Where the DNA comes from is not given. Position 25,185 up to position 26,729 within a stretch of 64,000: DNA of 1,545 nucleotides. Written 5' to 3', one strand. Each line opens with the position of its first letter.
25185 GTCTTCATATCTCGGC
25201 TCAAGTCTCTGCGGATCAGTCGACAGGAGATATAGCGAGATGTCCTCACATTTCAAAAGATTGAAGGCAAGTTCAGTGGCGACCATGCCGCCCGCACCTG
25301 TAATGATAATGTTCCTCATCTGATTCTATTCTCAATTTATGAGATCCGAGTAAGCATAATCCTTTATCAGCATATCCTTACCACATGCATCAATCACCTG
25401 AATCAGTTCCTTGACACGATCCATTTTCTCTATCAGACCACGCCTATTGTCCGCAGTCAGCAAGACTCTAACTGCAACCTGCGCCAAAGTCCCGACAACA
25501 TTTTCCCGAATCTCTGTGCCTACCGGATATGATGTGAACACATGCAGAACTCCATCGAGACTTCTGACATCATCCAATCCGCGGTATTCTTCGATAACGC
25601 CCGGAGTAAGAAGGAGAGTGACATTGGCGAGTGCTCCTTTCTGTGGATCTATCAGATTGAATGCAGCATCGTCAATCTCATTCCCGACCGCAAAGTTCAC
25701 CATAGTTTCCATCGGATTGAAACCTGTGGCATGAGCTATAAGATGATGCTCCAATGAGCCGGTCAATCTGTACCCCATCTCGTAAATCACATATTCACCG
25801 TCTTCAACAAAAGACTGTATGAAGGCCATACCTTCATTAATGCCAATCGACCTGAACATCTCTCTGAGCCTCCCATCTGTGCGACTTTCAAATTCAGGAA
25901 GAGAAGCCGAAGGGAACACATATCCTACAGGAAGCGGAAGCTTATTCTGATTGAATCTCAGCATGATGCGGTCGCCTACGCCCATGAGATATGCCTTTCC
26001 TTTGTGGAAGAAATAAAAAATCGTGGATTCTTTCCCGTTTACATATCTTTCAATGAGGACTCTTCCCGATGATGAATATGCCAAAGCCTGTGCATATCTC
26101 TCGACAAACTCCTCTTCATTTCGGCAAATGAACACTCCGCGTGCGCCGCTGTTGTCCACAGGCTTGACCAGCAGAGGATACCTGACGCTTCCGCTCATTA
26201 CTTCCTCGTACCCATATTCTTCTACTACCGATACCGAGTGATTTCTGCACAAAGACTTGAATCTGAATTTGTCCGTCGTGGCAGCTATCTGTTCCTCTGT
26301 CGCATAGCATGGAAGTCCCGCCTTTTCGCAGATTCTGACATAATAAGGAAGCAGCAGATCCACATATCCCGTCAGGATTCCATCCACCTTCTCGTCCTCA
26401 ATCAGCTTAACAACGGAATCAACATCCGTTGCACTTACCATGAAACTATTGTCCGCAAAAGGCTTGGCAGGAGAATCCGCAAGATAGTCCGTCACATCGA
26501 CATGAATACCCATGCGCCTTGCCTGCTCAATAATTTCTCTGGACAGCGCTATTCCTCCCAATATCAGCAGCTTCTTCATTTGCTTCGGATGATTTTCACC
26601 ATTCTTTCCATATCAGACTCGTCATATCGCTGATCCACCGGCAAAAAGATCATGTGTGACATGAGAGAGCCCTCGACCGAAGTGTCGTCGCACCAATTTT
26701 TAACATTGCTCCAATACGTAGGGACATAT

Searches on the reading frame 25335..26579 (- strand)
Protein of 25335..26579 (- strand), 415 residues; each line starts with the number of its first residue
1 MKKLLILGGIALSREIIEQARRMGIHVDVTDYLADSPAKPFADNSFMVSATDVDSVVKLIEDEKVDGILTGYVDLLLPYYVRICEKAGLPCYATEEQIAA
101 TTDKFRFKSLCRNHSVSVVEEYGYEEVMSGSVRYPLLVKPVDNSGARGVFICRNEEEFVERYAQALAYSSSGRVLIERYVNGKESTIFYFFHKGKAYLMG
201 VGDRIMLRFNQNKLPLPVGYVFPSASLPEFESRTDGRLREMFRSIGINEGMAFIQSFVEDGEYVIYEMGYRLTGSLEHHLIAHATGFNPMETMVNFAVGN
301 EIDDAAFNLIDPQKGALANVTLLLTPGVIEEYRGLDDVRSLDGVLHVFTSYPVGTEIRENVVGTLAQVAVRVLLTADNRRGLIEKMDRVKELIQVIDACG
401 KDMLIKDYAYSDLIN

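Call 69: search_protein_families(library=pfam, proteins=[window:25335-26579:-], max_evalue=0.00001)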
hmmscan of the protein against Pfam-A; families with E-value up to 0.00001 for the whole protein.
window:25335-26579:- (415 aa): 4 families
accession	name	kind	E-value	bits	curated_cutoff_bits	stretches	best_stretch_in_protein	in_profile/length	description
PF02786.22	CPSase_L_D2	-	4.8e-10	39.7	19.8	1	128-303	33-209/211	Carbamoyl-phosphate synthase L chain, ATP binding domain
PF13535.11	ATP-grasp_4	-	1.1e-08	35.3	27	1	133-274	2-155/160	ATP-grasp domain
PF22660.2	RS_preATP-grasp-like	-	3.9e-06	27.6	27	0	1-63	1-63/98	Ribonucleotide synthetase preATP-grasp domain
PF07478.18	Dala_Dala_lig_C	-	5.6e-06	26.4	24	0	126-187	29-88/204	D-ala D-ala ligase C-terminus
